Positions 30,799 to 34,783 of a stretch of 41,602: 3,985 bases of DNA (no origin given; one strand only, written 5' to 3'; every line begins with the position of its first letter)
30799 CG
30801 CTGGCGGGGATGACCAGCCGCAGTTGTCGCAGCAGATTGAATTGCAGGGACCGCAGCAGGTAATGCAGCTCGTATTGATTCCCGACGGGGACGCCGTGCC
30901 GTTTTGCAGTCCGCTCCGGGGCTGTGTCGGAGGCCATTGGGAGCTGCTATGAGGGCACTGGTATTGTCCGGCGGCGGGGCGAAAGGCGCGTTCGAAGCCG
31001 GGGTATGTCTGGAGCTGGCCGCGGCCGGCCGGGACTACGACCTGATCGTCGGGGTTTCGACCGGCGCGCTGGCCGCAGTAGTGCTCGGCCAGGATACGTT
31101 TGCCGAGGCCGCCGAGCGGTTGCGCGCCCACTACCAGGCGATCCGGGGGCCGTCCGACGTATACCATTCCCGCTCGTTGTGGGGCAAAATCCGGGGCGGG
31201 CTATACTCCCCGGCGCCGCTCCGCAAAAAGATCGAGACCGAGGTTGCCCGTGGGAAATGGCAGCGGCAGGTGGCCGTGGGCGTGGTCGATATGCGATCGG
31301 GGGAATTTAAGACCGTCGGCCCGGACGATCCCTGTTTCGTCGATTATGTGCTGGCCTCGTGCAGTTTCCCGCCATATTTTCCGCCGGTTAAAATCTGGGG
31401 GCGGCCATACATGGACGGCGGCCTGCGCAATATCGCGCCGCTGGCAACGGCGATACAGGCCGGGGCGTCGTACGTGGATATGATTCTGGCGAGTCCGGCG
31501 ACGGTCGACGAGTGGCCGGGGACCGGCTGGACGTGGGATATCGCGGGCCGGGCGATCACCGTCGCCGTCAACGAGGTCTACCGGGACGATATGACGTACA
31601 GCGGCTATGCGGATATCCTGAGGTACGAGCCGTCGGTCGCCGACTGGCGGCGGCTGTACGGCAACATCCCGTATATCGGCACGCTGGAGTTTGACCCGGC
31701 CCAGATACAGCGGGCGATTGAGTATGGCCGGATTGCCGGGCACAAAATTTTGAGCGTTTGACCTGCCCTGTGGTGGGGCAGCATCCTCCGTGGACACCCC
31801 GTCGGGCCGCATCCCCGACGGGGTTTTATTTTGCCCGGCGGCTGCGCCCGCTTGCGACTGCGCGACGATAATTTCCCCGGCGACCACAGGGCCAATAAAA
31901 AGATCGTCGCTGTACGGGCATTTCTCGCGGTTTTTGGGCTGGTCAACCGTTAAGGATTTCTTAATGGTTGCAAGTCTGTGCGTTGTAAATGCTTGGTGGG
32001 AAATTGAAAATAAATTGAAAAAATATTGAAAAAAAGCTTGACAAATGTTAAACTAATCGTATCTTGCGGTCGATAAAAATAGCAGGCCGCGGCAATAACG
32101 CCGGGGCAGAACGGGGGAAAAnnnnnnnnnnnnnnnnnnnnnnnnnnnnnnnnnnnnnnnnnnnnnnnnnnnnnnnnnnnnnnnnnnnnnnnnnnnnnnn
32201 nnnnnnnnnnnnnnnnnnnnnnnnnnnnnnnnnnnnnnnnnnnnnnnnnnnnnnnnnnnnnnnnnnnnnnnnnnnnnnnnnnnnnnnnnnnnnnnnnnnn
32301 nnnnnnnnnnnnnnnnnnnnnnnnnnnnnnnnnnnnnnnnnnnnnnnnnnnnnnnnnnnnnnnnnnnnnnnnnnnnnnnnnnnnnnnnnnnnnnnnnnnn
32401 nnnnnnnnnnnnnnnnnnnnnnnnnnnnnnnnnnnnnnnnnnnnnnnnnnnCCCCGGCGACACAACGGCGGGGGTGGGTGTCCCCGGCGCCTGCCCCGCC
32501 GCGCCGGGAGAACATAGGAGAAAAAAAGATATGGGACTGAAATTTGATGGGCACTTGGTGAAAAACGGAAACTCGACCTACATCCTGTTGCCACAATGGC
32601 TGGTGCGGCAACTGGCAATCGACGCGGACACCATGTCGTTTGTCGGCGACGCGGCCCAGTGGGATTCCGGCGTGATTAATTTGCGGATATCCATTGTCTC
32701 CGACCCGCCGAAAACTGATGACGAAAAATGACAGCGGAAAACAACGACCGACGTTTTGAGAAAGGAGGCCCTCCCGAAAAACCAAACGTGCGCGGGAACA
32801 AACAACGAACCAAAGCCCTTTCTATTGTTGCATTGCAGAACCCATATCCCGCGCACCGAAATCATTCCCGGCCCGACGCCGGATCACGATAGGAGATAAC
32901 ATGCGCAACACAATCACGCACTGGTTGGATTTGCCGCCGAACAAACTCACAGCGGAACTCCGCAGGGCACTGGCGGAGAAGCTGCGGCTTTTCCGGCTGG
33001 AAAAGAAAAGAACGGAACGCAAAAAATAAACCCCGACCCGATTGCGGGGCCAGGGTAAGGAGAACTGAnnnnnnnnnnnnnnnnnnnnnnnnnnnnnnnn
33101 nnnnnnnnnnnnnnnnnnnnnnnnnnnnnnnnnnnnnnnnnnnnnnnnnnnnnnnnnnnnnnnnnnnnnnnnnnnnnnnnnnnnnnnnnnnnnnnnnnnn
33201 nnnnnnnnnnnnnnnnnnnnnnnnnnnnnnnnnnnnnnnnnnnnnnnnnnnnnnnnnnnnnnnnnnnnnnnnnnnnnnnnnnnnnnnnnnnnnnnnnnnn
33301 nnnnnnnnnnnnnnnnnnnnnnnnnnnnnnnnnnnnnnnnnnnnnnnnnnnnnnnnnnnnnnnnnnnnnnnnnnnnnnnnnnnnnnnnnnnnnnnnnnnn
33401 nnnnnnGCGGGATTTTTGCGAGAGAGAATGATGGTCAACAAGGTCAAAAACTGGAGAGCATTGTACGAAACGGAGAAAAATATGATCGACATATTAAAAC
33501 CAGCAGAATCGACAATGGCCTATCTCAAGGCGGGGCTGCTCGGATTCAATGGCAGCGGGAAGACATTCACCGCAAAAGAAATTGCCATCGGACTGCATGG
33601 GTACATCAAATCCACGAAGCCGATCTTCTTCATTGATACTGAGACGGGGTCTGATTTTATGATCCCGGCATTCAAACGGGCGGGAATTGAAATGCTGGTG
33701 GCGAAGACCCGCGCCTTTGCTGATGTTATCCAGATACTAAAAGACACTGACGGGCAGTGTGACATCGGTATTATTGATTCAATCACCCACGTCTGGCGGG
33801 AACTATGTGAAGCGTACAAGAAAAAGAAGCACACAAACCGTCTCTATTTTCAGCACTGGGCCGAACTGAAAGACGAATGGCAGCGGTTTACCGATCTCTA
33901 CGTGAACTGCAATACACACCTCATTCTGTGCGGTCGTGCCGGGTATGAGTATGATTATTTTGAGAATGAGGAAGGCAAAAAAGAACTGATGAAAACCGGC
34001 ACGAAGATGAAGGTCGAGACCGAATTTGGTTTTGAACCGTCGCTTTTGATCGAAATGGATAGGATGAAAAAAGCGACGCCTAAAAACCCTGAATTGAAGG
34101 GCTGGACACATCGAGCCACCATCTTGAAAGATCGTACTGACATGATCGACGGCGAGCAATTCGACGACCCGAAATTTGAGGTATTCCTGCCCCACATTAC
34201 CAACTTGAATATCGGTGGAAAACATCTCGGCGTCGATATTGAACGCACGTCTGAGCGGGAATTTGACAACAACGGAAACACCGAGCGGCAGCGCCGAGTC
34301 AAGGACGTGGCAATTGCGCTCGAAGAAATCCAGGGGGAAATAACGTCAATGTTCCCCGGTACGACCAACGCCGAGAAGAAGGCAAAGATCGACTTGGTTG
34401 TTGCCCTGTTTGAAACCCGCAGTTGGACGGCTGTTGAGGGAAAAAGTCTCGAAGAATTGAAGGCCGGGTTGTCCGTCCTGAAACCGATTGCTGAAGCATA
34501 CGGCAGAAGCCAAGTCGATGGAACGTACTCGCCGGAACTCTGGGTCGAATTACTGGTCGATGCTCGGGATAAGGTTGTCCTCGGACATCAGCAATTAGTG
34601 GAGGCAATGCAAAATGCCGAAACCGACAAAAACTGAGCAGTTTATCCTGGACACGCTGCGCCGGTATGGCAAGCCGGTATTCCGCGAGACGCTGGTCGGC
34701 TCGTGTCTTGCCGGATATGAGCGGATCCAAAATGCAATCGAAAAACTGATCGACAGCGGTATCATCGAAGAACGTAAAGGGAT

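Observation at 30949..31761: Compact cytoplasmic patatin-like phospholipase encoded by a phage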

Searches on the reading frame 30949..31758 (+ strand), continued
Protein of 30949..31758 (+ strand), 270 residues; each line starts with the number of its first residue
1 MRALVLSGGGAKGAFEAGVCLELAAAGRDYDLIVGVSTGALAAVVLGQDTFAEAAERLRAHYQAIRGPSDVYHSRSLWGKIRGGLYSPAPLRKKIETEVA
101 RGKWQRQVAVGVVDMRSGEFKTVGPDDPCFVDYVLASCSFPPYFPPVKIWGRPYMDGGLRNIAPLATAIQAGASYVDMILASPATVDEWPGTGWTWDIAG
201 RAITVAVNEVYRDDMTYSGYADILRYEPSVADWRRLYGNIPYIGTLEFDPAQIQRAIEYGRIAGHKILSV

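Call 68: search_protein_families(library=pfam, alignment_id=A4, max_evalue=0.001)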
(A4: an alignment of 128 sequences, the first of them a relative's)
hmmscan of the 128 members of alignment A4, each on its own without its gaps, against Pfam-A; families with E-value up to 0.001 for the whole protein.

A. member 1, L104:3315-3653:- (113 aa): 0 families

B. families by the number of members that match (of 128 scanned): 47 families (the first 25 are shown)
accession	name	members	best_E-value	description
PF00535.33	Glycos_transf_2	2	7.6e-31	Glycosyl transferase family 2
PF00534.26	Glycos_transf_1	2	3.8e-26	Glycosyl transferases group 1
PF07460.16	NUMOD3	2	5.6e-23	NUMOD3 motif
PF10983.13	DUF2793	2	2.2e-16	Protein of unknown function (DUF2793)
PF13692.12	Glyco_trans_1_4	2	2.8e-15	Glycosyl transferases group 1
PF05869.16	Dam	2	7.1e-15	DNA N-6-adenine-methyltransferase (Dam)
PF13385.13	Laminin_G_3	2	1.1e-14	Concanavalin A-like lectin/glucanases superfamily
PF01541.30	GIY-YIG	2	5.5e-12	GIY-YIG catalytic domain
PF00149.33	Metallophos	2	3.9e-11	Calcineurin-like phosphoesterase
PF12850.12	Metallophos_2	2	3.3e-08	Calcineurin-like phosphoesterase superfamily domain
PF24308.1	DUF7487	1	2.1e-60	Family of unknown function (DUF7487)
PF00154.27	RecA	1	1.7e-53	recA bacterial DNA recombination protein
PF11645.14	PDDEXK_5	1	2.1e-37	PD-(D/E)XK endonuclease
PF03161.18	LAGLIDADG_2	1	6.8e-35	LAGLIDADG DNA endonuclease family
PF00266.25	Aminotran_5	1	3.6e-33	Aminotransferase class-V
PF01734.28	Patatin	1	2e-29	Patatin-like phospholipase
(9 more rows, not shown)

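Call 77: search_protein_families(library=phrogs, proteins=[L012:9022-9537:+, L012:8848-9015:+, L001:9465-9995:+, L012:7983-8843:+], max_evalue=0.01)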
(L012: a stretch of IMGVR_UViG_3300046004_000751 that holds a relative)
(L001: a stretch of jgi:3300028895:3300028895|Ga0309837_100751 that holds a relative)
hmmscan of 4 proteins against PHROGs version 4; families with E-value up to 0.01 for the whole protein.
L012:9022-9537:+ (172 aa): 2 families
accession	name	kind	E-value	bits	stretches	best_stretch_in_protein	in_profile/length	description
phrog_1544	-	unknown function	2e-18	67.8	1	5-167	9-197/200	-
phrog_9990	-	unknown function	4.4e-06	27.6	1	96-160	2-68/72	-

L012:8848-9015:+ (56 aa): 0 families

L001:9465-9995:+ (177 aa): 0 families

L012:7983-8843:+ (287 aa): 0 families

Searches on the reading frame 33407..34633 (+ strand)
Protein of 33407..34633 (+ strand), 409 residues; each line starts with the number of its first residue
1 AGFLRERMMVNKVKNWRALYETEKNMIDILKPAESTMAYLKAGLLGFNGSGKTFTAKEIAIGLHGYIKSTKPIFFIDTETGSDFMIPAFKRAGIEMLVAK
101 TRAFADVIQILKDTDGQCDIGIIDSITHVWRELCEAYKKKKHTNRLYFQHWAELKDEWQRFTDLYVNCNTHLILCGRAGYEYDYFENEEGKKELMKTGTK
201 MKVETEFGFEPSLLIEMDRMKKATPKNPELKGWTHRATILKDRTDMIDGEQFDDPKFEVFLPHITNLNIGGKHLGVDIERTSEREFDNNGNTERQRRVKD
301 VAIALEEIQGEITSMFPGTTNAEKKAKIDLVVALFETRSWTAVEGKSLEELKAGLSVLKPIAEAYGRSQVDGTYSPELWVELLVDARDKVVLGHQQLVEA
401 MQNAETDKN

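Call 23: search_protein_families(library=phrogs, proteins=[window:33407-34633:+], max_evalue=0.001)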
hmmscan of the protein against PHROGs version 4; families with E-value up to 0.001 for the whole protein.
window:33407-34633:+ (409 aa): 2 families
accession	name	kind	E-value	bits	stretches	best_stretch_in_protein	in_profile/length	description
phrog_1366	-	unknown function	1.2e-49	170.6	1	31-300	6-264/307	-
phrog_124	-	DNA, RNA and nucleotide metabolism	1.5e-13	51.9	1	21-193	23-180/382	Sak4-like ssDNA annealing protein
